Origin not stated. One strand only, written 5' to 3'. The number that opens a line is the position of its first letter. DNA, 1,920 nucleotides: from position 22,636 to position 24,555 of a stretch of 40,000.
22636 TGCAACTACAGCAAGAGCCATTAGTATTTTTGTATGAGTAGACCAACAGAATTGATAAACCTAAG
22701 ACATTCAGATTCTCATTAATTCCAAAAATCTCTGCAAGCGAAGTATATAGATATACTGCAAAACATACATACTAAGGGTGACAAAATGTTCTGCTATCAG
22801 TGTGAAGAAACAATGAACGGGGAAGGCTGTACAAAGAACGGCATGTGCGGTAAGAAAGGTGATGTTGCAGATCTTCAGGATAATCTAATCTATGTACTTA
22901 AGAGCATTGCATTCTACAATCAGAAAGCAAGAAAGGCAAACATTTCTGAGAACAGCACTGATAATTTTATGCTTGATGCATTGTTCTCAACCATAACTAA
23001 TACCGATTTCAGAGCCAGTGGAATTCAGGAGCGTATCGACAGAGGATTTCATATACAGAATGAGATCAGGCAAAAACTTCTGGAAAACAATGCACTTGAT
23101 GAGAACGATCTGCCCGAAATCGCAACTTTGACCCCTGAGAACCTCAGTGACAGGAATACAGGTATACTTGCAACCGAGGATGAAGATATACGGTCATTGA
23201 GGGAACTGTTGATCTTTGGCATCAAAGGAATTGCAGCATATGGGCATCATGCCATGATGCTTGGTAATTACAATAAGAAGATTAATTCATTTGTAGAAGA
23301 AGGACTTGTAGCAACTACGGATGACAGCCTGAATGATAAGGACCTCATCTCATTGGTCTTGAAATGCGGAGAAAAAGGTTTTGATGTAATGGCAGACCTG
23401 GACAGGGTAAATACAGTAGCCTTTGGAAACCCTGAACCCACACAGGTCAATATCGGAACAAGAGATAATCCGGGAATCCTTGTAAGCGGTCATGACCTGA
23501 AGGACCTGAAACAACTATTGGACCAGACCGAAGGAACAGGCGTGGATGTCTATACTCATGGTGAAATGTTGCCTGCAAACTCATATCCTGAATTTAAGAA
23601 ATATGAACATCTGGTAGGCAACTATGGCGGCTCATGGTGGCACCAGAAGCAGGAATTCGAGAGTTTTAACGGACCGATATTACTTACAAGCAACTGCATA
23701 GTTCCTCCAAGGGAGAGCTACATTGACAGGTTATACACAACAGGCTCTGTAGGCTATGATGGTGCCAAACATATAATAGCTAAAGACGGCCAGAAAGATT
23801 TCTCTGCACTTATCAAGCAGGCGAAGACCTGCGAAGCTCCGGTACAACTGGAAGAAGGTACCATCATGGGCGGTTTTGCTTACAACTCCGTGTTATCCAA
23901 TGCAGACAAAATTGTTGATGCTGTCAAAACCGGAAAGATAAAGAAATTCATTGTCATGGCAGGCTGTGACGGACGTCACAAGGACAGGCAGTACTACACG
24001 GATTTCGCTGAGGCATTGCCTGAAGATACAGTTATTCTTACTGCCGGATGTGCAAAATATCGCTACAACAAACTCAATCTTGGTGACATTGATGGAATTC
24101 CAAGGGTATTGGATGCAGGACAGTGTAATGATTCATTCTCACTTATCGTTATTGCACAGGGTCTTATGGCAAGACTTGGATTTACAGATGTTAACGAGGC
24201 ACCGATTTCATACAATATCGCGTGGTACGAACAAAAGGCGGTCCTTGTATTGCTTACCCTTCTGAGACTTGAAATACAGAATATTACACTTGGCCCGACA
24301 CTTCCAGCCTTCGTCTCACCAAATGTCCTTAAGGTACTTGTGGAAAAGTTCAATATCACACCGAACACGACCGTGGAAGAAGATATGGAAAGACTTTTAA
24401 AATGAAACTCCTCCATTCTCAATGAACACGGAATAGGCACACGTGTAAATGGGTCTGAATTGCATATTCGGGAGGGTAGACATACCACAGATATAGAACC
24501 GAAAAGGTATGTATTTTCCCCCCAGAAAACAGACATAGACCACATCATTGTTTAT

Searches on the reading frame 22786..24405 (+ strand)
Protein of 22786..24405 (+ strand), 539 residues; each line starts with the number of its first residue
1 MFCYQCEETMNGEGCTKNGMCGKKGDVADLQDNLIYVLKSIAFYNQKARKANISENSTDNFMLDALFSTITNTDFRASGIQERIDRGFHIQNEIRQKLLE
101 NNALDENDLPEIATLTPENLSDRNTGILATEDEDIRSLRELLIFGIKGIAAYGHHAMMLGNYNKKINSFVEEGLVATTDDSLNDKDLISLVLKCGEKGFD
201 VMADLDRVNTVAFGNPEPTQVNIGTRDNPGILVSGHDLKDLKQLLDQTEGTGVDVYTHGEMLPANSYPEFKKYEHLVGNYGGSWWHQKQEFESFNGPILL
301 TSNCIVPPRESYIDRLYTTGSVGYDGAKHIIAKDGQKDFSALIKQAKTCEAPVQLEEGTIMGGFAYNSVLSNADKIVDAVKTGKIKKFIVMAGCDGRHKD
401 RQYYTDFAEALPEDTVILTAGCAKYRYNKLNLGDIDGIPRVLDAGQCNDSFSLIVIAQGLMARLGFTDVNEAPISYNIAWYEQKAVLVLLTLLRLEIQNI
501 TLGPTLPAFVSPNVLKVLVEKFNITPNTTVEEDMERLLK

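Call 81: search_protein_families(library=pfam, proteins=[window:22786-24405:+], max_evalue=0.001)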
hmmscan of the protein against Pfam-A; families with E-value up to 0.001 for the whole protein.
window:22786-24405:+ (539 aa): 1 family
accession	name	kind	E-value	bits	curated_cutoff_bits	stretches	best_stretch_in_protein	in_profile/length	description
PF03063.25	Prismane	-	1.7e-163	545.4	27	1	1-535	1-513/513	Prismane/CO dehydrogenase family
